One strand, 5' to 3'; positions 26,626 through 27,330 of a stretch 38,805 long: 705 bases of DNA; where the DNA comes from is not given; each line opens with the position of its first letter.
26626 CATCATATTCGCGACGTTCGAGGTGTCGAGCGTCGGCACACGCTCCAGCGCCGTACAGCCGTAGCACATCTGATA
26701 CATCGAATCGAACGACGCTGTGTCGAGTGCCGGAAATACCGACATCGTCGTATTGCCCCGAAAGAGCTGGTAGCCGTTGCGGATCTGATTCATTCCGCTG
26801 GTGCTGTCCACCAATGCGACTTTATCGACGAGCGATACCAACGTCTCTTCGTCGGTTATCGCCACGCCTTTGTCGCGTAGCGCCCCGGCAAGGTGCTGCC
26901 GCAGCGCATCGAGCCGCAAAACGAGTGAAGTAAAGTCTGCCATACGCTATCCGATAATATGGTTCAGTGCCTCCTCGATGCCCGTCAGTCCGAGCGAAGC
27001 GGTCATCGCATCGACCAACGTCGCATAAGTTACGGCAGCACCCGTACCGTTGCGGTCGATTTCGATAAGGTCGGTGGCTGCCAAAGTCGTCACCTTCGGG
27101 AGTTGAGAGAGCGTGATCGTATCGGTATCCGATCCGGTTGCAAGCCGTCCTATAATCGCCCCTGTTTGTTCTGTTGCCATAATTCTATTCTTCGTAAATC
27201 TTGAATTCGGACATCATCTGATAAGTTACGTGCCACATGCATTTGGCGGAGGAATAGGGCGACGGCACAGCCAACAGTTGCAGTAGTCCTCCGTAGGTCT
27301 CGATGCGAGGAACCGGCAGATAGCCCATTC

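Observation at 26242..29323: BspA-type LRR protein downstream of the tail fibre gene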

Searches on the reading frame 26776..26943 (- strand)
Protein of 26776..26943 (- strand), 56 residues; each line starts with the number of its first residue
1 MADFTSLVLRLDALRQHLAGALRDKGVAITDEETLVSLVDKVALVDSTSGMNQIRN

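Call 75: search_protein_representatives(alignment_id=A6)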
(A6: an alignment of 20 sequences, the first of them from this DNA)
Query: 20 sequences, 54 profile positions. Proteins with E-value up to 0.001 (for the whole library): 138; up to 1e-10: 16; up to 1e-30: 0. The best 138 are listed.
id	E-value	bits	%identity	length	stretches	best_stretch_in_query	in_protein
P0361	4.8e-20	87.3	-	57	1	1-54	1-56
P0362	1.1e-19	86.1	-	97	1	1-54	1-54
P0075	5.3e-19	83.9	-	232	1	1-54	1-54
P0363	6.8e-19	83.6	-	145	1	1-54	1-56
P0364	3.6e-18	81.3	-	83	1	1-54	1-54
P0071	1.5e-17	79.3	-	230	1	1-54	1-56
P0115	5.8e-17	77.4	-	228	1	1-54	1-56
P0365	1.2e-16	76.4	-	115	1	1-54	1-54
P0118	4.7e-16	74.5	-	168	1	1-54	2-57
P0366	1.4e-15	73.0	-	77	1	1-54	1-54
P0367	5.0e-15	71.2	-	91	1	2-52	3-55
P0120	4.9e-14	68.0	-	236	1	2-54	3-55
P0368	1.4e-12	63.4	-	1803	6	17-41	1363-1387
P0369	7.1e-12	61.1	-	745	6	19-45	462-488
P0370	3.1e-11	59.1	-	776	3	13-50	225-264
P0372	1.2e-10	57.2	-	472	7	18-44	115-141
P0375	9.5e-09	51.1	-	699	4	13-42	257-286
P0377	1.8e-08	50.2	-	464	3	13-42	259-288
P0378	8.0e-08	48.2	-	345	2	7-45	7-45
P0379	1.1e-07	47.7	-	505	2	11-48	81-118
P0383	2.6e-07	46.5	-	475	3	1-47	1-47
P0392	2.0e-06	43.7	-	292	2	1-45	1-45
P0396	3.0e-06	43.1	-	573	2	4-48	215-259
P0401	7.1e-06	41.9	-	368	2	3-45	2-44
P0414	2.0e-05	40.5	-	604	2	1-46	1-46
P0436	8.8e-05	38.4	-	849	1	6-48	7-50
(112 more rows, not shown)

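Call 76: search_protein_families(library=pfam, proteins=[P0368, P0369, P0370, P0372, P0375, P0383, P0414, P0436, P0378, P0401], max_evalue=0.001)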
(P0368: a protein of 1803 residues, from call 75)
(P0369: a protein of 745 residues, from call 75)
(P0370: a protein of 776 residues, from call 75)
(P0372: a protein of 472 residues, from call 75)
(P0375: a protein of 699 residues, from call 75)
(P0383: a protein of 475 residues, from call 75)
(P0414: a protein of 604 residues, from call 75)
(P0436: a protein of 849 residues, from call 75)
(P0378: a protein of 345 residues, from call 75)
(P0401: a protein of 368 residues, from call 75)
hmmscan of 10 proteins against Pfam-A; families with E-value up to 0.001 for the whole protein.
P0368 (1803 aa): 12 families
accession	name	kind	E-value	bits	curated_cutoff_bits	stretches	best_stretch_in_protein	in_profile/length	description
PF12796.13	Ank_2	-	6.3e-164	533.5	27.3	14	1055-1148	1-90/90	Ankyrin repeats (3 copies)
PF00023.36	Ank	-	4.8e-122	391.2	21.1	2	1119-1148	3-32/33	Ankyrin repeat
PF13637.12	Ank_4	-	1.4e-119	387.7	22.7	13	1386-1435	1-50/50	Ankyrin repeats (many copies)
PF13606.12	Ank_3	-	5.5e-103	323.2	22.3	0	1183-1211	1-29/30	Ankyrin repeat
PF13857.12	Ank_5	-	2.6e-98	321.2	27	8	1074-1122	6-53/56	Ankyrin repeats (many copies)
PF24521.3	Ank_KRIT1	-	1.4e-28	99.9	80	1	1044-1168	9-135/149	KRIT1 ankyrin-repeats domain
PF23745.1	ANK_LRRK2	-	4e-27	95.1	27.5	0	1229-1335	10-112/130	LRRK2 ANK repeat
PF20720.3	nSTAND3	-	1.5e-20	73.9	27.2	1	169-325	2-154/155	Novel STAND NTPase 3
PF21799.2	MurD-like_N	-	5.8e-08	33.3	27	0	1364-1380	15-31/88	Mur ligase MurD-like, N-terminal domain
PF22741.1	PTP-NADK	-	3.7e-06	26.9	27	0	1410-1438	59-87/163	DSP-PTPase phosphatase fused to NAD+ Kinase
PF21506.2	Knl-2-like_dom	-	3.6e-05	24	27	0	1389-1409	22-42/54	Kinetochore null protein 2-like domain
PF23241.1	HAT_PRP39_C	-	3.9e-05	24.2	33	0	1283-1339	28-84/139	PRP39 C-terminal HAT repeat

P0369 (745 aa): 2 families
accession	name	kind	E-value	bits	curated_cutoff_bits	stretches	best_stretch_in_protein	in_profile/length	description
PF18812.6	PBECR3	-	0.0003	21.1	30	0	349-375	44-71/115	phage-Barnase-EndoU-ColicinE5/D-RelE like nuclease3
PF03173.19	CHB_HEX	-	0.00097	19.3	25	0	646-704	29-86/160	Putative carbohydrate binding domain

P0370 (776 aa): 3 families
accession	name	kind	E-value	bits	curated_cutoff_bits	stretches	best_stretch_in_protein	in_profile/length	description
PF25390.1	WD40_RLD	-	2e-36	126.5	150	1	566-774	28-240/363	RCC1-like domain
PF00415.24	RCC1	-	2.1e-23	83.1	21.7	3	589-632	1-44/50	Regulator of chromosome condensation (RCC1) repeat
PF13540.12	RCC1_2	-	1.4e-20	72.9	22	2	675-704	1-30/30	Regulator of chromosome condensation (RCC1) repeat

P0372 (472 aa): 0 families

P0375 (699 aa): 0 families

P0383 (475 aa): 0 families

P0414 (604 aa): 2 families
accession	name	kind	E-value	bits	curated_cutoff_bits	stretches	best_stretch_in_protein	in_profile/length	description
PF13306.12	LRR_5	-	9.7e-51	171.4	27.7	2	123-234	17-126/127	BspA type Leucine rich repeat region (6 copies)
PF13855.12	LRR_8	-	2.1e-06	27.9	27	0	150-188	12-51/61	Leucine rich repeat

P0436 (849 aa): 1 family
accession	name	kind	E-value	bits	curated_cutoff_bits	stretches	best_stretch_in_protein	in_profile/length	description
PF00041.27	fn3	-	0.00019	22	25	1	67-133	11-72/84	Fibronectin type III domain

P0378 (345 aa): 2 families
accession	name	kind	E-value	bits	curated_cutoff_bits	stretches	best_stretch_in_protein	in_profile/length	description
PF13306.12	LRR_5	-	8.4e-44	149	27.7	2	163-270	21-126/127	BspA type Leucine rich repeat region (6 copies)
PF13855.12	LRR_8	-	3.2e-11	43.2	27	0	280-322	13-56/61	Leucine rich repeat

P0401 (368 aa): 2 families
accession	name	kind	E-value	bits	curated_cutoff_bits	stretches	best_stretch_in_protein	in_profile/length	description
PF02369.22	Big_1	-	8.8e-10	39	34.9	1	121-182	17-82/93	Bacterial Ig-like domain (group 1)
PF16640.11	Big_3_5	-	5.9e-06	27.2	35.5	1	111-198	3-87/88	Bacterial Ig-like domain (group 3)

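Call 79: search_protein_families(library=phrogs, proteins=[P0375, P0378, P0383, P0401, P0414, P0436, P0392, P0377, P0379, P0396], max_evalue=0.0001)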
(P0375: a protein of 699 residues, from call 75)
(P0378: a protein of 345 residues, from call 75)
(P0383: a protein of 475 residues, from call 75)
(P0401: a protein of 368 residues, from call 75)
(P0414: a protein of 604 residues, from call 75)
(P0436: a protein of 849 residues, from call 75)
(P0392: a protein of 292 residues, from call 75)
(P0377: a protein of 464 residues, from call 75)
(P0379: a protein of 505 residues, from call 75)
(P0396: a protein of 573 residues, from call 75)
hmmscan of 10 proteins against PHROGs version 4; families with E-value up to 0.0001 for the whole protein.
P0375 (699 aa): 6 families
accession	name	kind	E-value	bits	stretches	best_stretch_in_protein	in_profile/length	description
phrog_8229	-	unknown function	5e-18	66.6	2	296-365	17-86/382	-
phrog_6715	-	unknown function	2e-14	54.7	2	72-250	27-195/197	-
phrog_3361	-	unknown function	3.3e-09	37.5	0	296-364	17-85/212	-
phrog_26419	-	tail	6.1e-09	35.9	1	28-149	319-448/567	tail fiber protein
phrog_9012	-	unknown function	8.7e-09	36.5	0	39-105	20-87/190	-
phrog_6966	-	unknown function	2.5e-06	28.4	0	37-114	18-92/188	-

P0378 (345 aa): 3 families
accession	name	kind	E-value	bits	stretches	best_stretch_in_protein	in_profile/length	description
phrog_18805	-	unknown function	1.8e-29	103.9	2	195-329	252-389/457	-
phrog_35892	-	unknown function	4.5e-29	101.7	2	113-244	341-472/1181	-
phrog_35590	-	unknown function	3.4e-24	86.5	2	62-112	3-53/224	-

P0383 (475 aa): 2 families
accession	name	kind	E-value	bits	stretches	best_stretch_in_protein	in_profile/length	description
phrog_35590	-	unknown function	9.3e-07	29.4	0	68-141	6-73/224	-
phrog_27545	-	unknown function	4.5e-05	24.7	0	391-455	56-119/146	-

P0401 (368 aa): 0 families

P0414 (604 aa): 4 families
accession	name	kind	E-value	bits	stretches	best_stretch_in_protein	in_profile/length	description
phrog_35892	-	unknown function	1.2e-35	123.5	2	115-218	552-655/1181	-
phrog_18805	-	unknown function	2.8e-26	93.4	3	161-258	254-357/457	-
phrog_35590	-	unknown function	1.9e-07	31.7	0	53-98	4-49/224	-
phrog_3361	-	unknown function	1.5e-05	25.6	0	58-92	51-85/212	-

P0436 (849 aa): 0 families

P0392 (292 aa): 0 families

P0377 (464 aa): 7 families
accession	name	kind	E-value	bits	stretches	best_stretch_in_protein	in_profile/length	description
phrog_26419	-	tail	6.2e-14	52.4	1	18-187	333-499/567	tail fiber protein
phrog_8229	-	unknown function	5.3e-11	43.5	1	39-119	10-90/382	-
phrog_6715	-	unknown function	1e-09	39.4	1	40-252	11-195/197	-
phrog_4757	-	unknown function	6.4e-08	33.2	1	16-98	27-110/359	-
phrog_3361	-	unknown function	1.3e-06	29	0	40-116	11-88/212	-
phrog_6966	-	unknown function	5.2e-05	24.1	0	18-98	18-93/188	-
phrog_9012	-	unknown function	9.6e-05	23.3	0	34-88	32-87/190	-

P0379 (505 aa): 10 families
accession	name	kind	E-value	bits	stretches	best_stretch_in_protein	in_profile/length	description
phrog_3649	-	unknown function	1e-42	147.5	4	266-421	177-329/375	-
phrog_17273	-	unknown function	2.7e-32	112.1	2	321-469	1151-1295/1713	-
phrog_22899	-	unknown function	8.7e-30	103.8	2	275-469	182-1060/1857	-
phrog_9915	-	unknown function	6.8e-28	97.5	3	123-318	1408-1609/1813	-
phrog_29123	-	unknown function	7.7e-19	68.6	1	327-396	356-427/459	-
phrog_35590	-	unknown function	3.5e-11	43.9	0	1-63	1-62/224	-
phrog_3361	-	unknown function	1.9e-09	38.3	1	77-116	49-88/212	-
phrog_8229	-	unknown function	8.6e-07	29.6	0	78-119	50-91/382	-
phrog_35701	-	unknown function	2.7e-06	28.3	0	285-317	1-32/78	-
phrog_14627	-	unknown function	9.6e-05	23.6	0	55-108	83-135/147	-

P0396 (573 aa): 8 families
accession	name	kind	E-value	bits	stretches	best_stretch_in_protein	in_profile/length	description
phrog_26419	-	tail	3.4e-18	66.4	1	154-228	322-399/567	tail fiber protein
phrog_4757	-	unknown function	2.6e-09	37.7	1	167-266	31-136/359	-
phrog_8229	-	unknown function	2.7e-09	37.8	1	186-276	17-107/382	-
phrog_27282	-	unknown function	4.2e-09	36.8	1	166-327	233-391/445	-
phrog_3361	-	unknown function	1.1e-08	35.8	1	178-256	9-87/212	-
phrog_9012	-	unknown function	7.5e-08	33.5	1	188-246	46-103/190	-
phrog_6966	-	unknown function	2.7e-05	25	1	184-235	42-89/188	-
phrog_6715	-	unknown function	9.1e-05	23.2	1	182-319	13-120/197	-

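Call 91: find_encoding_contigs(protein=P0378, flank=8000, max_places=2)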
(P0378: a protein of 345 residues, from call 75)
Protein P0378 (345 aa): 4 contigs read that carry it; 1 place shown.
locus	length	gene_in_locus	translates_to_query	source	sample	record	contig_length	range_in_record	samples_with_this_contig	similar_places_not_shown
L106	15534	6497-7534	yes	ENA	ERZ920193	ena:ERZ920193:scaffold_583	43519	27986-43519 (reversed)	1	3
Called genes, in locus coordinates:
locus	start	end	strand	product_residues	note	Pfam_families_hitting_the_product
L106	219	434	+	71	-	-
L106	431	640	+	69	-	-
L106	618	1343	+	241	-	PF01183:Glyco_hydro_25, PF01476:LysM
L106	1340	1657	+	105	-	PF03592:Terminase_2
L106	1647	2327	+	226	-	PF01844:HNH (weak)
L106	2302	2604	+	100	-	-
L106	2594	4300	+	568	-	PF03354:TerL_ATPase, PF20441:TerL_nuclease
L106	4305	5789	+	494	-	PF04860:Phage_portal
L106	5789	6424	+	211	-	-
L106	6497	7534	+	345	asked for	PF13306:LRR_5, PF13855:LRR_8 (faint), PF13306:LRR_5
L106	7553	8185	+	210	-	PF04586:Peptidase_S78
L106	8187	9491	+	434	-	PF05065:Phage_capsid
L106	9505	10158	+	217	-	-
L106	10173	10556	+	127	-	-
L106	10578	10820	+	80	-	-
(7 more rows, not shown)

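Call 92: find_encoding_contigs(protein=P0414, flank=8000, max_places=2)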
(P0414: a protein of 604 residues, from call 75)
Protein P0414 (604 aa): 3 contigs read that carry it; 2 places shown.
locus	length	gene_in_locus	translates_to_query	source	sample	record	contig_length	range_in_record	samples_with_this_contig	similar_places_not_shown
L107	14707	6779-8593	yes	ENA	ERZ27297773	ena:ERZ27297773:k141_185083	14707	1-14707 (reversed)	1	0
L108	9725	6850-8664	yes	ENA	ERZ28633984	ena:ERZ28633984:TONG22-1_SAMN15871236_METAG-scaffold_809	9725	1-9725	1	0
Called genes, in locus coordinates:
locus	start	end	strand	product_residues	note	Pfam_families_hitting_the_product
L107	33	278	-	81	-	-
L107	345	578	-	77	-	-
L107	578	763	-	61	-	-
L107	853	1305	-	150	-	-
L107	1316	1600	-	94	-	-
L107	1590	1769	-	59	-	-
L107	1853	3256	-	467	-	-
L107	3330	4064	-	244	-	PF00149:Metallophos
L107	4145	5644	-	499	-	PF11443:DUF2828, PF25043:DUF7788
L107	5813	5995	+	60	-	-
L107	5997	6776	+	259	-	-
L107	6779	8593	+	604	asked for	PF13306:LRR_5, PF13855:LRR_8 (faint), PF13306:LRR_5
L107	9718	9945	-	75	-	-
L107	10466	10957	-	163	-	-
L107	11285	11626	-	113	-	-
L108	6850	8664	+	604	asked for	PF13306:LRR_5, PF13855:LRR_8 (faint), PF13306:LRR_5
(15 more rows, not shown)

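Call 93: find_encoding_contigs(protein=P0401, flank=8000, max_places=2)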
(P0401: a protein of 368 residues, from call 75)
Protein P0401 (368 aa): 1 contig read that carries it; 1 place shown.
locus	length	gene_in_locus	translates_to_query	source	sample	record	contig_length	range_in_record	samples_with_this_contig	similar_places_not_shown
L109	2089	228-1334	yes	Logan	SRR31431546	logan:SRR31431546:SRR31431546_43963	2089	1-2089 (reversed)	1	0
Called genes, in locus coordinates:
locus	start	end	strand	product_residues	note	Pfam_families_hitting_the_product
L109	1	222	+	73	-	?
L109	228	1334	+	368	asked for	PF02369:Big_1, PF16640:Big_3_5 (weak)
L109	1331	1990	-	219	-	-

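Call 94: find_encoding_contigs(protein=P0383, flank=8000, max_places=2)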
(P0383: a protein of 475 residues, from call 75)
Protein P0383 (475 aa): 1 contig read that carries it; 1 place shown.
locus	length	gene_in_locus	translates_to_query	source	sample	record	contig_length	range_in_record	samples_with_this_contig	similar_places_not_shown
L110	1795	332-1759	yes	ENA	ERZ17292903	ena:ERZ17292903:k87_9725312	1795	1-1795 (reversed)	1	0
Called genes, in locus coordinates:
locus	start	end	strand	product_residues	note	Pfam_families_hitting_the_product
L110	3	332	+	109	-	?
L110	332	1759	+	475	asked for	-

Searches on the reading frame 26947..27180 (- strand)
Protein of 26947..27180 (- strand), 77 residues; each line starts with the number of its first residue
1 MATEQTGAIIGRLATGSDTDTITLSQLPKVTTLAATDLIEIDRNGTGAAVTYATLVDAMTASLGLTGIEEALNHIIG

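Call 3: search_protein_families(library=pfam, proteins=[window:26947-27180:-], max_evalue=0.01)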
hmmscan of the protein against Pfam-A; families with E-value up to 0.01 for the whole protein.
window:26947-27180:- (77 aa): 0 families

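Call 4: search_protein_families(library=phrogs, proteins=[window:26947-27180:-], max_evalue=0.01)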
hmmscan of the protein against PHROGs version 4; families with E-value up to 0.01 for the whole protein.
window:26947-27180:- (77 aa): 0 families

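Call 26: search_protein_families(library=ncbifam, proteins=[window:26947-27180:-], max_evalue=0.01)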
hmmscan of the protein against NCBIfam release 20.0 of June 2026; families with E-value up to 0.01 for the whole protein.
window:26947-27180:- (77 aa): 0 families

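Call 59: find_homologous_proteins(query=A4, max_evalue=0.01)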
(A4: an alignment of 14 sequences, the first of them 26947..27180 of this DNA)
Query A4 (14 sequences) (77 aa, profile of the alignment): 225 proteins with E <= 0.01 among 1787 candidates; the best 120 are listed.
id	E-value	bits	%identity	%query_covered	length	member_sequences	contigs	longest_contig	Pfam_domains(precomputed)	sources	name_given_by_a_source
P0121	6.4e-28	114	47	79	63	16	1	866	-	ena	-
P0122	6.5e-28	114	45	73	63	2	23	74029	-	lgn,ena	-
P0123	1.1e-27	114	47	79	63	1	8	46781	-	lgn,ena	-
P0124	1.4e-27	113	45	73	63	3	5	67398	-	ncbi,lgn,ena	-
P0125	1.8e-27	113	45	73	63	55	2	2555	-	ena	-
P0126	1.8e-27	113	43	73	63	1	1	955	-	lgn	-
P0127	2.0e-27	113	47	79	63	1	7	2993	-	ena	-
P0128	2.1e-27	113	48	79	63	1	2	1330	-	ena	-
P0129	2.2e-27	113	45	79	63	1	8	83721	-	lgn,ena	-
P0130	2.8e-27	112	47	79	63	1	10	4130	-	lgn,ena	-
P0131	2.8e-27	112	41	73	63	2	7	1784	-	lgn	-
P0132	2.9e-27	112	45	79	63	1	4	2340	-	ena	-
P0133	3.1e-27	112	50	73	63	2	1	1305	-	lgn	-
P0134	3.2e-27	112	47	79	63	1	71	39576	-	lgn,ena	-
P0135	3.6e-27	112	45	79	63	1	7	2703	-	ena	-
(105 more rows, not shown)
